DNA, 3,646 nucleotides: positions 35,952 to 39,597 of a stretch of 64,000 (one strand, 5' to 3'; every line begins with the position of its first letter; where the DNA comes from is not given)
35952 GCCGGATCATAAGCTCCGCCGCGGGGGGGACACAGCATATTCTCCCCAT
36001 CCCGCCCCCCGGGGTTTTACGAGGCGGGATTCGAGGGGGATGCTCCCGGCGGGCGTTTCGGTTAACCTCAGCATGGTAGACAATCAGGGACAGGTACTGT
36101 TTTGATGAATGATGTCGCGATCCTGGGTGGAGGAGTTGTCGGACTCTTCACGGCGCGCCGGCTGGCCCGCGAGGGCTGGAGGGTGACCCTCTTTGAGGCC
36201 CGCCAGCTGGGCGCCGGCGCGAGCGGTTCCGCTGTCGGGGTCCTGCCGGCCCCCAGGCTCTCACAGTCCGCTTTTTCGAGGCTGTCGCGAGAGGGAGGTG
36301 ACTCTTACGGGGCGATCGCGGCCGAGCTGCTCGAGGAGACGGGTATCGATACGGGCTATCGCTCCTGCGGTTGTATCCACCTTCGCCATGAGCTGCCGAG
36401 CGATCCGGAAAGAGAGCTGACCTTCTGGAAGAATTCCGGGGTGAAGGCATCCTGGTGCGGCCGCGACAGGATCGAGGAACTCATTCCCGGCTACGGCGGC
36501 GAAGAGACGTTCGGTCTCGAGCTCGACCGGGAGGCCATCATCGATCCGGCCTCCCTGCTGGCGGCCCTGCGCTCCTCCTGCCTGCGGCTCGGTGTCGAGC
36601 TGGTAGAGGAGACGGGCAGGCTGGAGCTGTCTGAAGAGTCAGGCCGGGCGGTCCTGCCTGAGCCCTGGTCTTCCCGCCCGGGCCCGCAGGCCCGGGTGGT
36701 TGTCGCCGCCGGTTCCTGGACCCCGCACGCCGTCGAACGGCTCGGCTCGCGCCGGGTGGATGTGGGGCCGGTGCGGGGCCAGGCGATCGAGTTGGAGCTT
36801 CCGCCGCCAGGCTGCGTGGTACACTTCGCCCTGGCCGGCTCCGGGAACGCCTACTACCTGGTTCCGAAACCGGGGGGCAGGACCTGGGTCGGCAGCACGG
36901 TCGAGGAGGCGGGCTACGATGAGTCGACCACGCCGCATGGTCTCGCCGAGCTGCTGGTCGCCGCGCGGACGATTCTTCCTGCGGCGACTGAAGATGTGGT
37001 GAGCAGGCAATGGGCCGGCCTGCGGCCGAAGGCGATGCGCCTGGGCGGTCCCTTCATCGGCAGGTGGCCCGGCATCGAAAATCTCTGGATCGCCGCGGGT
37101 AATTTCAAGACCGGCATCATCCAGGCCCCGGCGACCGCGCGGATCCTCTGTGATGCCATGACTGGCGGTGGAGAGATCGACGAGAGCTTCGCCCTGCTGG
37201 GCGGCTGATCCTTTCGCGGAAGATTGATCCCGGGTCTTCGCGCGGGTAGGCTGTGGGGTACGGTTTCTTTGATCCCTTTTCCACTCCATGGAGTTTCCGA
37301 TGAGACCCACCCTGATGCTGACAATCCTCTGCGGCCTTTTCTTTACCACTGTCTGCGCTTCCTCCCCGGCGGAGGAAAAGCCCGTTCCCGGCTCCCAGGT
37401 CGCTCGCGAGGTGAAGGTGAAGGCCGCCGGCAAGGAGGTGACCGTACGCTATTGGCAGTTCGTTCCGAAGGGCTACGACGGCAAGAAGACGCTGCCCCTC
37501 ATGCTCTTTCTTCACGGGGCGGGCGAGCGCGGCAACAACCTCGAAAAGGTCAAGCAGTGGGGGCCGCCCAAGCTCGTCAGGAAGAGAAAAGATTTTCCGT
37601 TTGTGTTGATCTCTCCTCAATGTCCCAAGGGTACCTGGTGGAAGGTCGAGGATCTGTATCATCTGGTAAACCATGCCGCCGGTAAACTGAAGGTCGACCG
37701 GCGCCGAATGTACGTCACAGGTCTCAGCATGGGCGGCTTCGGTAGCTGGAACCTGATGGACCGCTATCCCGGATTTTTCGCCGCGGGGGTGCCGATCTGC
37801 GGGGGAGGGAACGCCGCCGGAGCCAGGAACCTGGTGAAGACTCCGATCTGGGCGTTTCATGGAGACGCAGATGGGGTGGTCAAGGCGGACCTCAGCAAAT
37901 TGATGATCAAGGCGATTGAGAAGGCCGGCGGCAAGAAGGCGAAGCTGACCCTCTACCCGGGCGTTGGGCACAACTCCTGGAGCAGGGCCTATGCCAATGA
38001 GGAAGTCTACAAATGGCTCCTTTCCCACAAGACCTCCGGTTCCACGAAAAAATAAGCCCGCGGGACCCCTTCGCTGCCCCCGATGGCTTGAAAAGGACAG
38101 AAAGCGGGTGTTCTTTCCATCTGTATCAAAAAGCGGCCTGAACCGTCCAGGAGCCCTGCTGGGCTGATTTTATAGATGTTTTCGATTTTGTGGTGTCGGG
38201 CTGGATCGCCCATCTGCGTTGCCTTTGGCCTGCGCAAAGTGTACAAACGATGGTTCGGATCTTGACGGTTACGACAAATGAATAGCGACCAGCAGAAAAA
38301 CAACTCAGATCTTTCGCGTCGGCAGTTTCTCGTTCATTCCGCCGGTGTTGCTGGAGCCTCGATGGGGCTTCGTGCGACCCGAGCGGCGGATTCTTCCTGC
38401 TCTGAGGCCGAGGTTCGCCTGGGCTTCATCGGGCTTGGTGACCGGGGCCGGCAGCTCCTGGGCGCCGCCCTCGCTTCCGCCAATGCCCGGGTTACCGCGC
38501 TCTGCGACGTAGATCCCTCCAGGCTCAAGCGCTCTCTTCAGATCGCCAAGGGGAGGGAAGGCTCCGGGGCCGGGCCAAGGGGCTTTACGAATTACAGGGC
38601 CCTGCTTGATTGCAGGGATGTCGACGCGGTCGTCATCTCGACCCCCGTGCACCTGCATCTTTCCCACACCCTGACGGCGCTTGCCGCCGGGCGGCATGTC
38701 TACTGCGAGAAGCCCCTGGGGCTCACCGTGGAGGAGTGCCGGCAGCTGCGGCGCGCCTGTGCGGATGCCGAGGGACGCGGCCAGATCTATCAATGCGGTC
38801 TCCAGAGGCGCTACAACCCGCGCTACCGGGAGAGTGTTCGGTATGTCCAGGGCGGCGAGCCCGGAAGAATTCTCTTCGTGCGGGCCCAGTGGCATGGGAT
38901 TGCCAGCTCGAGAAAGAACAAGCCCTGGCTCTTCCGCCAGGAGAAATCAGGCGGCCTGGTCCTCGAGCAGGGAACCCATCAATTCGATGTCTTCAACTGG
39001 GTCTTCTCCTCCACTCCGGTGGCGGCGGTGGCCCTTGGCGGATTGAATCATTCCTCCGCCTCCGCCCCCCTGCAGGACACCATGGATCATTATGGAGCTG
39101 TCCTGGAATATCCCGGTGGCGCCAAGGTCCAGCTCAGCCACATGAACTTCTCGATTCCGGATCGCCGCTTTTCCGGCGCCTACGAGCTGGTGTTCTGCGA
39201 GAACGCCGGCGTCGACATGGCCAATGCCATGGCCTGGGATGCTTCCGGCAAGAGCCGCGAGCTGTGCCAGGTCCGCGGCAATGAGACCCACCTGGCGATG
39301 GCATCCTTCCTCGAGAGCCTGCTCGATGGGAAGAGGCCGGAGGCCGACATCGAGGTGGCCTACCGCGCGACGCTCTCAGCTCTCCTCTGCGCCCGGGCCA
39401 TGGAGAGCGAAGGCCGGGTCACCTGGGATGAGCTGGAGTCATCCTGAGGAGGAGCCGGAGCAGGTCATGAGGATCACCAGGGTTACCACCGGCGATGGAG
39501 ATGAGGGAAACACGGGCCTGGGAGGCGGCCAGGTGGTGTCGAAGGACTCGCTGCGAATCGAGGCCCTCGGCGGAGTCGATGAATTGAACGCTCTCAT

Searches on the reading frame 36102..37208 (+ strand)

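Call 43: search_protein_families(library=pfam, proteins=[window:36102-37208:+], max_evalue=0.00001)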
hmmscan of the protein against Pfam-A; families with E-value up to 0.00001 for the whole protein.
window:36102-37208:+ (368 aa): 1 family
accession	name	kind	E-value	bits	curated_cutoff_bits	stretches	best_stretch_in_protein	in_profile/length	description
PF01266.30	DAO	-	1.7e-62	212.4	27.9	1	4-351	1-352/353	FAD dependent oxidoreductase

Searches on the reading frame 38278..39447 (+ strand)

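Call 43: search_protein_families(library=pfam, proteins=[window:38278-39447:+], max_evalue=0.00001)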
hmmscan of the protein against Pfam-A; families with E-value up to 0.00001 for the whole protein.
window:38278-39447:+ (389 aa): 3 families
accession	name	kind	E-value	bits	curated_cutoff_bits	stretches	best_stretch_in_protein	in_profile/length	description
PF01408.29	GFO_IDH_MocA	-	1e-18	68.6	24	1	47-165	2-113/120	Oxidoreductase family, NAD-binding Rossmann fold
PF22725.1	GFO_IDH_MocA_C3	-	2.1e-14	54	27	1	188-287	6-101/124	GFO/IDH/MocA C-terminal domain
PF02894.22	GFO_IDH_MocA_C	-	3.6e-10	40.4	22.9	1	192-287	6-100/218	Oxidoreductase family, C-terminal alpha/beta domain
